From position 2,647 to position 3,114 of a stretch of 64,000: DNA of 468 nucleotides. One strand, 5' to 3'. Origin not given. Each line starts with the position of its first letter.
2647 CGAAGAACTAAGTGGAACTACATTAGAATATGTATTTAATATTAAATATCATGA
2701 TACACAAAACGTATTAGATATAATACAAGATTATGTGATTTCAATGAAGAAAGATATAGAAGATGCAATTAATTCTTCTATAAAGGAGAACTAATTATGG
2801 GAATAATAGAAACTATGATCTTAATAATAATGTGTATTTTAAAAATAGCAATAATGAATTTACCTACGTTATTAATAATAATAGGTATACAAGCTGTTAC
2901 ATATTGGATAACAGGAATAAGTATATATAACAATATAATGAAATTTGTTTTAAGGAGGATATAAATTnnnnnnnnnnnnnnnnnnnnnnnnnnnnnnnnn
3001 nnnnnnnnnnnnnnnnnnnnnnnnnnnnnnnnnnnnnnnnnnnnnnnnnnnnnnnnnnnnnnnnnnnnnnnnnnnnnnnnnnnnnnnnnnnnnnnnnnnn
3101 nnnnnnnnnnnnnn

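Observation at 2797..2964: Conserved 55-aa hydrophobic peptides upstream of each antirepressor-like gene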

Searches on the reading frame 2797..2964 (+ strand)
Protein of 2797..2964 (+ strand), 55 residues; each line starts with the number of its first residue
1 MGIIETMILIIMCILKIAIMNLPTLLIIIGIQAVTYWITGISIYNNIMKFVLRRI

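Call 8: search_protein_families(library=pfam, max_evalue=0.01, proteins=[window:2797-2964:+])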
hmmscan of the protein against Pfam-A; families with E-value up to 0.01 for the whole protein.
window:2797-2964:+ (55 aa): 1 family
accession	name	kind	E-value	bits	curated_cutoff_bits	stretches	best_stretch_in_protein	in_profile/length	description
PF19868.4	DUF6341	-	0.0057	16.7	26.4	1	25-46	17-38/50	Family of unknown function (DUF6341)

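Call 9: search_protein_families(library=phrogs, max_evalue=0.01, proteins=[window:2797-2964:+])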
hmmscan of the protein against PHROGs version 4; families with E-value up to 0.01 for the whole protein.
window:2797-2964:+ (55 aa): 0 families

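Call 11: search_dna_similar(query=window:2797-2961:+, collection=phages, mode=protein, max_evalue=10, max_rows=30)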
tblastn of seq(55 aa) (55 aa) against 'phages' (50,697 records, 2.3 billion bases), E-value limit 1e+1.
No match.

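Call 12: find_homologous_proteins(query=window:2797-2961:+, max_evalue=0.01)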
Query seq(55 aa) (55 aa): 10 proteins with E <= 0.01 among 10 candidates.
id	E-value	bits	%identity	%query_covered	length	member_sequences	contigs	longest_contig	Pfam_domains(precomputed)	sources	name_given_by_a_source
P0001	2.5e-24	101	100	100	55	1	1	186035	-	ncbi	ncbi:MAG: hypothetical protein ACI4ON_00460 [Clostridia bacterium]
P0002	3.5e-19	85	84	100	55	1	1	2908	-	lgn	-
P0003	2.2e-16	76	77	96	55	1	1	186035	-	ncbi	ncbi:MAG: hypothetical protein ACI4ON_00500 [Clostridia bacterium]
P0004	4.7e-15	72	66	64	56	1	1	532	-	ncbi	-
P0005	3.2e-14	69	69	100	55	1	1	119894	-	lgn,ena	-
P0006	4.0e-14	69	67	100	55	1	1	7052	-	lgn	-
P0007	9.4e-14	68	64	100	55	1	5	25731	-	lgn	-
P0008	2.0e-11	60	56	100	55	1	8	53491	-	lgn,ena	-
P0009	7.6e-11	59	55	80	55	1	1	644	-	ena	-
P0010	2.5e-10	57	55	89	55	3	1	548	-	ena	-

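Call 14: find_encoding_contigs(protein=P0005, flank=6000, max_places=3)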
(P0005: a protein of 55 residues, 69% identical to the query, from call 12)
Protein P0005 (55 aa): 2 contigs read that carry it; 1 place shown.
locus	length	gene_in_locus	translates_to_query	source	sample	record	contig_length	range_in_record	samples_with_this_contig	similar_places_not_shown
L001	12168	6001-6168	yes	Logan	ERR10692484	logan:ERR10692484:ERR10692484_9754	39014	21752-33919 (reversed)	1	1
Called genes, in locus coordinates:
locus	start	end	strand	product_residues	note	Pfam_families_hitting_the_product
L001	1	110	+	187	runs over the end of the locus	PF18013:Phage_lysozyme2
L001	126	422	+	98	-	-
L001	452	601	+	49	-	-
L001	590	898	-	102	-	-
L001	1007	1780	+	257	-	PF02498:Bro-N, PF03374:ANT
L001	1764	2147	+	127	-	-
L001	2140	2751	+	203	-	-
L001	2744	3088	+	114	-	-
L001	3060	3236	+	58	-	-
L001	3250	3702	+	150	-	-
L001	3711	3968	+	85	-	-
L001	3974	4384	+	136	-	PF12844:HTH_19 (weak), PF13560:HTH_31 (weak), PF01381:HTH_3 (weak)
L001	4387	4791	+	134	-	-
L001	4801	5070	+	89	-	-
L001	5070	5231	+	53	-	-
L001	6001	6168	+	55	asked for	-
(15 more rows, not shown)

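Call 15: find_encoding_contigs(protein=P0008, flank=6000, max_places=6)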
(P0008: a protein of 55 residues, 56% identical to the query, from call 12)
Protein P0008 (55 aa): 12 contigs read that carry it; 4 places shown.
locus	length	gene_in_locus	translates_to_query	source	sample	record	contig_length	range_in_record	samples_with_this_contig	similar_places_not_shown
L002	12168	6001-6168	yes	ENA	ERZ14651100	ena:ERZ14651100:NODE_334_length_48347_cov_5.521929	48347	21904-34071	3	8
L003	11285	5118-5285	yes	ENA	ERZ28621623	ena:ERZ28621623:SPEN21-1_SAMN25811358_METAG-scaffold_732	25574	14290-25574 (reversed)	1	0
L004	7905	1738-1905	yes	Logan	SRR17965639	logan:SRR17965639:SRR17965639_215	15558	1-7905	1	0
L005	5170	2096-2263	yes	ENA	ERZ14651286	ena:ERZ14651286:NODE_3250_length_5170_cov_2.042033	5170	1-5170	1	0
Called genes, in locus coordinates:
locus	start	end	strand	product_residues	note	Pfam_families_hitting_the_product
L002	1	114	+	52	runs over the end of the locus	-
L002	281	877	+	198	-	PF06810:Phage_scaffold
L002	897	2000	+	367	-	-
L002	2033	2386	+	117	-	-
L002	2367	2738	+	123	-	-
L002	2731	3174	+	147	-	PF04883:HK97-gp10_like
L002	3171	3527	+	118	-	-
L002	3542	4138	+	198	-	-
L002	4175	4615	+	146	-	-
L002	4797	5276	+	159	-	-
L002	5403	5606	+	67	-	-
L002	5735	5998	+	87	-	-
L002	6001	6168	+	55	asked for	-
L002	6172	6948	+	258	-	PF02498:Bro-N (weak), PF03374:ANT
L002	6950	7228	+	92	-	-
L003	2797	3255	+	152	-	-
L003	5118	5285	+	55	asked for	-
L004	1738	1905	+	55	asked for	-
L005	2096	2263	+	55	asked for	-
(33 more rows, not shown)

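Call 17: find_encoding_contigs(protein=P0007, flank=6000, max_places=5)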
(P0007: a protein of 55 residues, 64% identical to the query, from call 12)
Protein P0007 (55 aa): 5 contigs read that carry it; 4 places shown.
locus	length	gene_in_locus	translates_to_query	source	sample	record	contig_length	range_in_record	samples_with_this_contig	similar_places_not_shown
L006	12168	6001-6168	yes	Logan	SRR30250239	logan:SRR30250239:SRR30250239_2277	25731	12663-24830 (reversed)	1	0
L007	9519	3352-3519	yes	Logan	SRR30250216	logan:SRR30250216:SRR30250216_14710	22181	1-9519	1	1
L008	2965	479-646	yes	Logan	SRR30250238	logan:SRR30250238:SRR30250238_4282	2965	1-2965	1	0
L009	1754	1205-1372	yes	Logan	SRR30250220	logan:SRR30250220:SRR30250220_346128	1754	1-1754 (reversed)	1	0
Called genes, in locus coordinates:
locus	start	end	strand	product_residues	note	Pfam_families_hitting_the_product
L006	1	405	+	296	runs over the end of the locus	PF06414:Zeta_toxin (weak), PF08433:KTI12, PF13207:AAA_17 (weak), PF13238:AAA_18 (weak), PF13671:AAA_33, PF01966:HD (weak)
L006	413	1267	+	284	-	-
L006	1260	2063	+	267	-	PF01145:Band_7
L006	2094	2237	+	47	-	-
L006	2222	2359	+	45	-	-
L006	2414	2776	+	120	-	PF06356:DUF1064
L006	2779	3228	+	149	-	-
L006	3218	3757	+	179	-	-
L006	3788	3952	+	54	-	-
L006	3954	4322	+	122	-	-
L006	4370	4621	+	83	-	-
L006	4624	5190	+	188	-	-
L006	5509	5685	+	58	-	-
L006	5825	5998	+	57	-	-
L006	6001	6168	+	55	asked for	-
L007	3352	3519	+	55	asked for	-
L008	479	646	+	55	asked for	-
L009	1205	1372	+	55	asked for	-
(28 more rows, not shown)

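Call 18: find_encoding_contigs(protein=P0006, flank=6000, max_places=3)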
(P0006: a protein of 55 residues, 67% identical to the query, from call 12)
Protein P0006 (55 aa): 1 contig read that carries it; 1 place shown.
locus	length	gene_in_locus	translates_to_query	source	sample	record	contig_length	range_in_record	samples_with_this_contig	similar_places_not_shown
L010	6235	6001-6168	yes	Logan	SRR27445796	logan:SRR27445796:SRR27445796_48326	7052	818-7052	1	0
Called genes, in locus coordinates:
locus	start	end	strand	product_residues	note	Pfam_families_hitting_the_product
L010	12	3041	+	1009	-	-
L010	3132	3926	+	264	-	PF09851:SHOCT (weak)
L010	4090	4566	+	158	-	PF13274:SocA_Panacea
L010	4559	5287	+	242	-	-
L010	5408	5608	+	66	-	-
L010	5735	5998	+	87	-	-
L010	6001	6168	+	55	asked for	-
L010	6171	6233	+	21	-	?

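Call 19: find_encoding_contigs(protein=P0002, flank=6000, max_places=3)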
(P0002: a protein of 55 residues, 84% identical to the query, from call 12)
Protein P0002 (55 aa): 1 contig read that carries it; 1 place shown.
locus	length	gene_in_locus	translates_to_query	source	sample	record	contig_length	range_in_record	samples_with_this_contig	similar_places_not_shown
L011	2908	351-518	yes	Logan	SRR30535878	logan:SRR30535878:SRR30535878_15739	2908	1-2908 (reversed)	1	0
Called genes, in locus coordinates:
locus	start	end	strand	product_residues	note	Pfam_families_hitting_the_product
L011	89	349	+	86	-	-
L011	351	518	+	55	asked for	-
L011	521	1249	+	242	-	PF08346:AntA, PF03374:ANT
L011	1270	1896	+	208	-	PF02195:ParB_N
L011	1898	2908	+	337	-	?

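Call 22: find_related_loci(query=A2, collection=viral_contigs, flank=4000)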
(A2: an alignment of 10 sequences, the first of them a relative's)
Query A2 (55 aa) in viral_contigs; peptide patterns used: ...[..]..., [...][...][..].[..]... (x = any residue, [..] = any of these).
98 stretches matched a pattern, but none encodes a relative of the query by tblastn (E <= 1e-3).

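Call 23: find_related_loci(query=A2, collection=genome_contigs, flank=4000)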
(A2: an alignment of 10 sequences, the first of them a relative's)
Query A2 (55 aa) in genome_contigs; peptide patterns used: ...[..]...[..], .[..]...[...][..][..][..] (x = any residue, [..] = any of these).
128 stretches matched a pattern; 1 encode a relative of the query (tblastn E <= 1e-3); 1 distinct loci.
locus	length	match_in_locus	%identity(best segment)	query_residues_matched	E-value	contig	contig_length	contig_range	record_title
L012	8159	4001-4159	60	1-53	5e-15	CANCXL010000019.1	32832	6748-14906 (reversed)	MAG TPA_asm: uncultured Clostridiaceae bacterium isolate ERR6760096_bin.49_metawrap_v1.3_MAG genome assembly, contig: ER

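Call 29: search_protein_representatives(alignment_id=A2)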
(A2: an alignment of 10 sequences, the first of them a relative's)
Query: 10 sequences, 55 profile positions. Proteins with E-value up to 0.001 (for the whole library): 11; up to 1e-10: 3; up to 1e-30: 0. The best 11 are listed.
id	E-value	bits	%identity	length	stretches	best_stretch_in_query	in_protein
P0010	1.3e-25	105.0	-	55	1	1-55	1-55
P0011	8.8e-15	70.3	-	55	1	1-55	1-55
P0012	3.9e-11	58.6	-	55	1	7-55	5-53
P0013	8.3e-10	54.3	-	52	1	7-55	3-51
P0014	1.4e-09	53.6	-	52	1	5-55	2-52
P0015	6.3e-08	48.3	-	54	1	4-55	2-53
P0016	7.6e-07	44.8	-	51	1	5-53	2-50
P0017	4.2e-06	42.5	-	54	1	4-55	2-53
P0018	2.3e-05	40.1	-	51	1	5-53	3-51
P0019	1.1e-04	38.0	-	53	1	1-46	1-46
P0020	1.1e-04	37.9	-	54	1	4-55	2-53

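Call 32: find_encoding_contigs(protein=P0011, flank=4000, max_places=3)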
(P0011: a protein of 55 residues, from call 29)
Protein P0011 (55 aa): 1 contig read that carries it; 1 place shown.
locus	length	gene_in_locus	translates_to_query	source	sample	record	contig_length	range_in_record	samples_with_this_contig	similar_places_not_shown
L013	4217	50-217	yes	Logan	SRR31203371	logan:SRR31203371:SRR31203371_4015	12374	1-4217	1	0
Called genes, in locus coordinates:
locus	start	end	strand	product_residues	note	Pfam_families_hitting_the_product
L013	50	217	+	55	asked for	-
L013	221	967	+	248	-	PF09669:Phage_pRha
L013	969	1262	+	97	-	-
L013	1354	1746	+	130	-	-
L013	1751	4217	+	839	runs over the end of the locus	PF07902:Gp58 (faint)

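Call 33: find_homologous_proteins(query=A3, max_evalue=0.001)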
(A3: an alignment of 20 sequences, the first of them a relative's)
Query A3 (20 sequences) (55 aa, profile of the alignment): 54 proteins with E <= 0.001 among 1781 candidates.
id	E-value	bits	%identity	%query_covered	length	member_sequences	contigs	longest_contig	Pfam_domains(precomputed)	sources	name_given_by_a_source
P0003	5.9e-23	98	77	96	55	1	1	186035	-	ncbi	ncbi:MAG: hypothetical protein ACI4ON_00500 [Clostridia bacterium]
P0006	2.6e-21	93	67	100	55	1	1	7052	-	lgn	-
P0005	3.1e-21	92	69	100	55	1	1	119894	-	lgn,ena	-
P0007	5.5e-21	92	64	100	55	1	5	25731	-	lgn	-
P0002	1.1e-20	91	84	100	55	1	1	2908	-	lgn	-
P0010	1.2e-20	91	55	89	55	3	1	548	-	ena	-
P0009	1.7e-20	90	55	80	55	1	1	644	-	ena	-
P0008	2.0e-20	90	56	100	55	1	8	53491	-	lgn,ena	-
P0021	5.0e-20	89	52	80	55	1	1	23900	-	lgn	-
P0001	9.3e-20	88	100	100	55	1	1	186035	-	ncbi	ncbi:MAG: hypothetical protein ACI4ON_00460 [Clostridia bacterium]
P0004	1.5e-19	87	66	64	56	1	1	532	-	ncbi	-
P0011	2.4e-19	86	45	100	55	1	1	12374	-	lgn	-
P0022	8.1e-19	85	45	89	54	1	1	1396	-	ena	-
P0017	3.5e-18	83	36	91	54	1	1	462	-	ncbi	-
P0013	1.7e-17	81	48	84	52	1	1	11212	-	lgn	-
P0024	1.6e-16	77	40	91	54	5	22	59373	-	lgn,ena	-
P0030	2.4e-15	74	50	84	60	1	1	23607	-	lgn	-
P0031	7.0e-15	72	50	91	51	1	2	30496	-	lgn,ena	-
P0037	2.5e-14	70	43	76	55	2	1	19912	-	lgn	-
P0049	5.6e-12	63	38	91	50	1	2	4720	-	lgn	-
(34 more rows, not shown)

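Call 34: find_encoding_contigs(protein=P0024, flank=5000, max_places=6)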
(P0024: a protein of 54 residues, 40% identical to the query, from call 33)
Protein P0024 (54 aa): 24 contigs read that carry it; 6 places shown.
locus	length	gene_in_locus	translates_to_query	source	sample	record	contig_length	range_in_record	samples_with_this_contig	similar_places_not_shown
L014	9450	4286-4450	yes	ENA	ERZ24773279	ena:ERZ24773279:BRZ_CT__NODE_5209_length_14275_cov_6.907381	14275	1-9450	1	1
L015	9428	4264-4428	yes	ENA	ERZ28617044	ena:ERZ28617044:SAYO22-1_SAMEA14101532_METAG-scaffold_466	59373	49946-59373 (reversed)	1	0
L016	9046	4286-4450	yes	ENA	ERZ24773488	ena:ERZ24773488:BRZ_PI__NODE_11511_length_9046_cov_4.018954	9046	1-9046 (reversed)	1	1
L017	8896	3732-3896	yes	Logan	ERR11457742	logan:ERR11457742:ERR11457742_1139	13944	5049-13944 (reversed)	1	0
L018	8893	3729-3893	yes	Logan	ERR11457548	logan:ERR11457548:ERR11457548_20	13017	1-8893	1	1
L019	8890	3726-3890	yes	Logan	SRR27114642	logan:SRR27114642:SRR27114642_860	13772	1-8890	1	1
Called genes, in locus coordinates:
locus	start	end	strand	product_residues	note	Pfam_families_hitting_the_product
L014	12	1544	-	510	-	PF00239:Resolvase, PF07508:Recombinase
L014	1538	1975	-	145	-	PF06114:Peptidase_M78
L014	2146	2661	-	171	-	-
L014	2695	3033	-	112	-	-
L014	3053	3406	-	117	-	PF01381:HTH_3, PF12844:HTH_19, PF13443:HTH_26 (weak), PF13560:HTH_31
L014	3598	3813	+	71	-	-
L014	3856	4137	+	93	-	-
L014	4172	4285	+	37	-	-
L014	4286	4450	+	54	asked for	-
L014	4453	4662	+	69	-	-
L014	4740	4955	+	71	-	-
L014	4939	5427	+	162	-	PF05565:Sipho_Gp157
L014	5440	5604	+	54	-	-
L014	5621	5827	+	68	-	-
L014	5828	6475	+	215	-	PF13479:AAA_24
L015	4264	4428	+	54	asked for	-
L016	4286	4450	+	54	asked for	-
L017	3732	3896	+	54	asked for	-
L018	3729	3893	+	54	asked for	-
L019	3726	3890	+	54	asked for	-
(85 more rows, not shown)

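Call 35: find_encoding_contigs(protein=P0031, flank=5000, max_places=2)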
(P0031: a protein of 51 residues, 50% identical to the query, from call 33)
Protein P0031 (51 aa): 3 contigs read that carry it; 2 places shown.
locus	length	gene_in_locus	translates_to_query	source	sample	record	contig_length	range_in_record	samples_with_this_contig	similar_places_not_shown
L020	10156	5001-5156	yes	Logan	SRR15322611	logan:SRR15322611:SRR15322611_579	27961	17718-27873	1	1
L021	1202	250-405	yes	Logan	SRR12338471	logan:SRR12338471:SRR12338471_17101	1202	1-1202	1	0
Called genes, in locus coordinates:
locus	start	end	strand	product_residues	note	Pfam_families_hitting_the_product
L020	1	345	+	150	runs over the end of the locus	PF13936:HTH_38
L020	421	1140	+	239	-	-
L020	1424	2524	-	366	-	PF07508:Recombinase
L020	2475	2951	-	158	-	PF00239:Resolvase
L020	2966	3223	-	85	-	-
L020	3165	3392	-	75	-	-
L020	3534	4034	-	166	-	-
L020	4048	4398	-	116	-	PF01381:HTH_3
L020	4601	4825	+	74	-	PF12844:HTH_19, PF13560:HTH_31, PF01381:HTH_3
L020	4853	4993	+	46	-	-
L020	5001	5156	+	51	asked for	-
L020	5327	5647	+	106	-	-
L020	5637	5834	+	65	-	-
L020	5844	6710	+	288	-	-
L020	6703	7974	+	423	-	PF00772:DnaB, PF03796:DnaB_C, PF06745:ATPase, PF13481:AAA_25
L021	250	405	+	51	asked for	-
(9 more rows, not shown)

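Call 36: find_encoding_contigs(protein=P0037, flank=5000, max_places=2)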
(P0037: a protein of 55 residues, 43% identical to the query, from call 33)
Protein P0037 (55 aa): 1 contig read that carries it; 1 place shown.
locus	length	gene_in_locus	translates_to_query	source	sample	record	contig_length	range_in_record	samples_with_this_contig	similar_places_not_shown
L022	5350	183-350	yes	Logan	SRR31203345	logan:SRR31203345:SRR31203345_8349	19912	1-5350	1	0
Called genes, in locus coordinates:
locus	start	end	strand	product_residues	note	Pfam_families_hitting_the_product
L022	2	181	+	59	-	?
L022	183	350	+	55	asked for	-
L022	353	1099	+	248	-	PF09669:Phage_pRha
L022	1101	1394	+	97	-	-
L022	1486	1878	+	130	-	-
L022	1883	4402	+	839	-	-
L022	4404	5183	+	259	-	-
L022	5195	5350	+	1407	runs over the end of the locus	-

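Call 39: find_related_loci(query=A3, collection=viral_contigs, flank=3000)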
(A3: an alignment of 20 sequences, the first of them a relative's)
Query A3 (55 aa) in viral_contigs; peptide patterns used: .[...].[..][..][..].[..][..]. (x = any residue, [..] = any of these).
25 stretches matched a pattern; 1 encode a relative of the query (tblastn E <= 1e-3); 1 distinct loci.
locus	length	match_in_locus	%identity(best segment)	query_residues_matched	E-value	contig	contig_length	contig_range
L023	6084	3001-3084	50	27-54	2e-5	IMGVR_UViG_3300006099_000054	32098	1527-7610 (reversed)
